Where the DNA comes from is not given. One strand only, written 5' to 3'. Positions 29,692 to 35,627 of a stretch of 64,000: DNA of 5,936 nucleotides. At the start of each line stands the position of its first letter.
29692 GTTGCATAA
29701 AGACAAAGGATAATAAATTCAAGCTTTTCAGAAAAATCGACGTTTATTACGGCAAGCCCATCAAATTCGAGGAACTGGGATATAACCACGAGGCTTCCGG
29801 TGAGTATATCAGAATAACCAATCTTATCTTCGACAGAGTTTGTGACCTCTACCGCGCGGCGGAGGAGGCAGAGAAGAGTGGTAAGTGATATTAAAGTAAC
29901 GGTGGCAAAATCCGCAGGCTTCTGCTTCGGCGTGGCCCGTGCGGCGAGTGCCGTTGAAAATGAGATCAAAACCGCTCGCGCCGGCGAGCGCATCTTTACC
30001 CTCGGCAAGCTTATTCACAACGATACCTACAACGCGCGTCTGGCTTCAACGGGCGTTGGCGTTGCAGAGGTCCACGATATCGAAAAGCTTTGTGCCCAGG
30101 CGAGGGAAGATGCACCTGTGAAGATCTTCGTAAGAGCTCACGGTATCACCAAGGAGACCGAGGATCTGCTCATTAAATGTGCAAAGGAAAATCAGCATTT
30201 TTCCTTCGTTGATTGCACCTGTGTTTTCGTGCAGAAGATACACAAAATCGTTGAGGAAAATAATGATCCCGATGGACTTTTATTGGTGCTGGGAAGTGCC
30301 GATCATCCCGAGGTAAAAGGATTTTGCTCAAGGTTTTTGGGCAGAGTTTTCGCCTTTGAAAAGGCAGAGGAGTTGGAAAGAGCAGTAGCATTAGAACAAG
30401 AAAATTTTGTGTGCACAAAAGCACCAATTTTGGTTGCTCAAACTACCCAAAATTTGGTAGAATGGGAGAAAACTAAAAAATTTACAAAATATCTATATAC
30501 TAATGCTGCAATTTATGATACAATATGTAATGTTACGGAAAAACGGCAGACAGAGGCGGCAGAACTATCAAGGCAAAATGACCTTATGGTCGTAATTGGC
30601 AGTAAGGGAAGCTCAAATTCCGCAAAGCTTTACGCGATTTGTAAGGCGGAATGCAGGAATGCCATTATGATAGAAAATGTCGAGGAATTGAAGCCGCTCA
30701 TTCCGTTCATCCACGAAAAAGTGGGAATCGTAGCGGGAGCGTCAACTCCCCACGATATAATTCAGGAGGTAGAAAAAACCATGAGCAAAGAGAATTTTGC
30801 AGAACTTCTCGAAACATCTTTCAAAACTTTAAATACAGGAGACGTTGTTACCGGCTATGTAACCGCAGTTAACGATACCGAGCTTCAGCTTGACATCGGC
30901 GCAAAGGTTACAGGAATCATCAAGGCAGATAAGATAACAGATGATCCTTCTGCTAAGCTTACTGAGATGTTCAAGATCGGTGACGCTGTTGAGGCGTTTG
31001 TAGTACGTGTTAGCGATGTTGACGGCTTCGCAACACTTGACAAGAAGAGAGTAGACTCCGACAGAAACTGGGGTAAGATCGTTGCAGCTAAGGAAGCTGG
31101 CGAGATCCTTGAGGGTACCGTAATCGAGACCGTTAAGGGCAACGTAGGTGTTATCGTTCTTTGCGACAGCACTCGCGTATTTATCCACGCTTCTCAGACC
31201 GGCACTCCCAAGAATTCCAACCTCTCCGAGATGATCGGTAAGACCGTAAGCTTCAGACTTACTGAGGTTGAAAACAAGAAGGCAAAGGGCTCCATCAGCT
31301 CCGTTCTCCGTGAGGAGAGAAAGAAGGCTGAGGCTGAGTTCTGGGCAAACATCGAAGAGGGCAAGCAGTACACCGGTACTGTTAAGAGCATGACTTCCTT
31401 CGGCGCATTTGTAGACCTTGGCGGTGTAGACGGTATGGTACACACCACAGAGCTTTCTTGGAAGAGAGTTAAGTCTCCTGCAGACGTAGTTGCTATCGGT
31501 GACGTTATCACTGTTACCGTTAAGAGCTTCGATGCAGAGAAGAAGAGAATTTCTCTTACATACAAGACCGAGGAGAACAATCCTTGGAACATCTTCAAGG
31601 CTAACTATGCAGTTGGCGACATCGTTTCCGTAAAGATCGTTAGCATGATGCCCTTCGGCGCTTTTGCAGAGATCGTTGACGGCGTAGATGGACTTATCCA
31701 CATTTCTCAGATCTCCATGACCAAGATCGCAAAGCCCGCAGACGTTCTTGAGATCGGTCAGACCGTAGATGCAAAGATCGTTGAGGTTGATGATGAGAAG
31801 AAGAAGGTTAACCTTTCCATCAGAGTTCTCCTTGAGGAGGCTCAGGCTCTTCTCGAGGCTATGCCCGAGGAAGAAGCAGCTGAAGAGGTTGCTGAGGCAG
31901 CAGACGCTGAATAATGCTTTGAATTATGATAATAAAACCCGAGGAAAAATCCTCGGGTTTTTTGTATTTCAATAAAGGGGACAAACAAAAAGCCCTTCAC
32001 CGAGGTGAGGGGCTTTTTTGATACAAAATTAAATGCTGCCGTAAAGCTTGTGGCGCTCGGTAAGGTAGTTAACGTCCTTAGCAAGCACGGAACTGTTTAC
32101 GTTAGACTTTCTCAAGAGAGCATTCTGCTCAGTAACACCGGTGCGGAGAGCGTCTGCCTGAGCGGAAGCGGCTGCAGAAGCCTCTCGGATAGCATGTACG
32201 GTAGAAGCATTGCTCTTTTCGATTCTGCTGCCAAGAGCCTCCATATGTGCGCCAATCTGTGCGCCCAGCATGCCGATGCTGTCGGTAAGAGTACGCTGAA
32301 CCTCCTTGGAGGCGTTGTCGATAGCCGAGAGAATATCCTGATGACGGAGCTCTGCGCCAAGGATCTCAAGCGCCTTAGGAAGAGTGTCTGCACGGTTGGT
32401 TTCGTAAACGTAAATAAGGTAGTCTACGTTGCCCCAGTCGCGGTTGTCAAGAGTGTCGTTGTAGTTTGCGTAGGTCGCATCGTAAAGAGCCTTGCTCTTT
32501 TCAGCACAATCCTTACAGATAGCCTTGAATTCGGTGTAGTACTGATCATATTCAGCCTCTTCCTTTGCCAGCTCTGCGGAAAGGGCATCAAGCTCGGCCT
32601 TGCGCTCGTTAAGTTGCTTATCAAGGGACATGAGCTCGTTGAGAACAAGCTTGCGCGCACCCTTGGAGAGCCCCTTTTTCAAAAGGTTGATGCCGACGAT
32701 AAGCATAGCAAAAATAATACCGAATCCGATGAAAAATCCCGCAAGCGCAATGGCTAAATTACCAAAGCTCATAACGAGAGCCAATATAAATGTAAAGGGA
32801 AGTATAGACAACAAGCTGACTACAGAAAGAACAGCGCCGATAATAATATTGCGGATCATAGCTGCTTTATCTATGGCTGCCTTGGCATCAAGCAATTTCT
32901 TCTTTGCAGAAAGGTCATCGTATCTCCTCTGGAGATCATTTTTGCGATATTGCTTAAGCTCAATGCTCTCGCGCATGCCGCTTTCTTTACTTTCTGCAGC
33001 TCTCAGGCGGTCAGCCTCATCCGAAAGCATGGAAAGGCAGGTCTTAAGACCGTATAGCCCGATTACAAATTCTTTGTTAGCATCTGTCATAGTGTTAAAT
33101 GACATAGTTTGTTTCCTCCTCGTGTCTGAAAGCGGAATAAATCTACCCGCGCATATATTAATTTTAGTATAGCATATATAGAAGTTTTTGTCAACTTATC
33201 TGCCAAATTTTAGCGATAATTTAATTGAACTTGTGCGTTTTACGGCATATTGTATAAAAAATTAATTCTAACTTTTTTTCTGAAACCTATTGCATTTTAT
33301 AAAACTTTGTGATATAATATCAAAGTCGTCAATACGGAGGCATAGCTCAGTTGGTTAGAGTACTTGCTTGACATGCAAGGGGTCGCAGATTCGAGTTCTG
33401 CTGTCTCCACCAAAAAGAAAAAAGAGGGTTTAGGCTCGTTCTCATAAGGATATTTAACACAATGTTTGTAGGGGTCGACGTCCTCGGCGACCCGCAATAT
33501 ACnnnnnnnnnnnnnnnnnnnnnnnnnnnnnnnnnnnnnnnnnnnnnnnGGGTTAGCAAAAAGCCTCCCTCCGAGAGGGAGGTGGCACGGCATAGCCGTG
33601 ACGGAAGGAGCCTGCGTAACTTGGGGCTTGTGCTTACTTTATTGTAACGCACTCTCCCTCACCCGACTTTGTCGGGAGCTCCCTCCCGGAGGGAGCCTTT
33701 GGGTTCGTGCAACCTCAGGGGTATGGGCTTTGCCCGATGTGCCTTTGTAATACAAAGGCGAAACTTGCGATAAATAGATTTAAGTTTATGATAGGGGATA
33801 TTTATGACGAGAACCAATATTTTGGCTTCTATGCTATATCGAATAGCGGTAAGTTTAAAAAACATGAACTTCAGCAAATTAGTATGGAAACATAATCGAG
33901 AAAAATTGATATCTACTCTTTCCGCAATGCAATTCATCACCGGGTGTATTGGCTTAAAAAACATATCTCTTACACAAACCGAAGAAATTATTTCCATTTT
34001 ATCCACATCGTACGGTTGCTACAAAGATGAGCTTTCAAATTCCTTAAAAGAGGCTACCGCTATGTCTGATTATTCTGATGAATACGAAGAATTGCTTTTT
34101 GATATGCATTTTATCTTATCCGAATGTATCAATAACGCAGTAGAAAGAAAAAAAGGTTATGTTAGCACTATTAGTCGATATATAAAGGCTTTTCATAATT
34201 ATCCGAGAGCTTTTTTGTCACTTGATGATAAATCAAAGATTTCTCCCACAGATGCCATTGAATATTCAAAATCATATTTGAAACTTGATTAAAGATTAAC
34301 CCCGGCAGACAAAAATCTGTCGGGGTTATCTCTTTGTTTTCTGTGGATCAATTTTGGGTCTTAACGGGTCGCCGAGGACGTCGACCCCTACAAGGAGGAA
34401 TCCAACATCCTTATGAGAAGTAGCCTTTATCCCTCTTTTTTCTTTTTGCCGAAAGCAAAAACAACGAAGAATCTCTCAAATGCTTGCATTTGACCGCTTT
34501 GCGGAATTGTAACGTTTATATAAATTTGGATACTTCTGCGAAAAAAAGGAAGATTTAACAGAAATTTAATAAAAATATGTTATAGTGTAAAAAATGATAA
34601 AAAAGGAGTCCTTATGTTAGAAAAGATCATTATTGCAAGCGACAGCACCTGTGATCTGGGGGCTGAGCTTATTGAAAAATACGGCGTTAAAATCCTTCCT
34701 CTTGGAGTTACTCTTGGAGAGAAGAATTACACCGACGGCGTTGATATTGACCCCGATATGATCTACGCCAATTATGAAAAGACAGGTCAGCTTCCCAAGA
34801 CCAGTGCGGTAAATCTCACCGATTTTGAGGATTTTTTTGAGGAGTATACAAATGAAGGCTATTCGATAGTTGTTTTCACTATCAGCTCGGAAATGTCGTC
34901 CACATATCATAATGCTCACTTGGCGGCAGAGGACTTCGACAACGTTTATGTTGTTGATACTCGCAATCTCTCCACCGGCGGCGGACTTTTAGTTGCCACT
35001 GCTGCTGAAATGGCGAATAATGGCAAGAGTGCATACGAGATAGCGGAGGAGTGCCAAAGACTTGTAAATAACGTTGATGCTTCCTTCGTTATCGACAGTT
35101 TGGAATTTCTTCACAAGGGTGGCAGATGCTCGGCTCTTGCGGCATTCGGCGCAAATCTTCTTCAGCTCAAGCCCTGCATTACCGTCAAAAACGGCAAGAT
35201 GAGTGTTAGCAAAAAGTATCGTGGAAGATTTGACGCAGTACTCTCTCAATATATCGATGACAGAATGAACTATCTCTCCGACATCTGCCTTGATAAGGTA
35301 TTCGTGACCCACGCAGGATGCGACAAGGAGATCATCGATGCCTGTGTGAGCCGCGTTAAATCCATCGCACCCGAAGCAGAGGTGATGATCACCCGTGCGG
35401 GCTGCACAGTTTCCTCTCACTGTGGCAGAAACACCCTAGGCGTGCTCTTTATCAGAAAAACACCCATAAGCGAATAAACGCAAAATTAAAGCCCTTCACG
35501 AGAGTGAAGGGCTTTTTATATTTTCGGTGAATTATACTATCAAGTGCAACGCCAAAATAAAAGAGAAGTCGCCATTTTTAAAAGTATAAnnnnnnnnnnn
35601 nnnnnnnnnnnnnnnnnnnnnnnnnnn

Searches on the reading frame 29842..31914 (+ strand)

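Call 7: search_protein_families(library=pfam, proteins=[window:29842-31914:+], max_evalue=0.00001)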
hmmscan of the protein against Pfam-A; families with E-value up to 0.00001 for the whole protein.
window:29842-31914:+ (690 aa): 4 families
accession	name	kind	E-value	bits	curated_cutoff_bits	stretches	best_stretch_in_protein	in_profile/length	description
PF02401.23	LYTB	-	6.4e-70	235.9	24.5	1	19-314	1-266/267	LytB protein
PF00575.29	S1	-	4.9e-52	174.6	22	3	590-661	3-74/74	S1 RNA binding domain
PF23459.1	S1_RRP5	-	3e-16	60.1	27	0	601-659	13-71/72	RRP5 S1 domain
PF21710.3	Spt6_S1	-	1.1e-13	51.7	27.5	1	590-661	15-87/91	Spt6, S1/OB domain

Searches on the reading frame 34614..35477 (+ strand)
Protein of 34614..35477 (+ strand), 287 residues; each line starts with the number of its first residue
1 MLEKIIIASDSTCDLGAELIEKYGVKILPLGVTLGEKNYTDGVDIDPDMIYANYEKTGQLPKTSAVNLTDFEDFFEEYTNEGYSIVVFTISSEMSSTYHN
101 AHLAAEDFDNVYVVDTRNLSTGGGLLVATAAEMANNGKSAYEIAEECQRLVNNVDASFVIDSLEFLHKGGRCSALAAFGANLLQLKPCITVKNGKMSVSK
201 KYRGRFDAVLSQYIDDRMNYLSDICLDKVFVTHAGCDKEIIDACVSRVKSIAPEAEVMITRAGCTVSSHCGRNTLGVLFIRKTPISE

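Call 8: search_protein_families(library=pfam, proteins=[window:34614-35477:+], max_evalue=0.00001)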
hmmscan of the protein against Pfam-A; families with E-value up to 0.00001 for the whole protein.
window:34614-35477:+ (287 aa): 2 families
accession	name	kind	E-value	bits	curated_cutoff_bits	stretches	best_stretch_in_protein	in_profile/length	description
PF02645.21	DegV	-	5.7e-70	236.3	27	1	4-281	1-279/280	Uncharacterised protein, DegV family COG1307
PF13684.11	FakA-like_C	-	8.9e-06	25.7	23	0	83-158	47-112/216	Fatty acid kinase subunit A-like, C-terminal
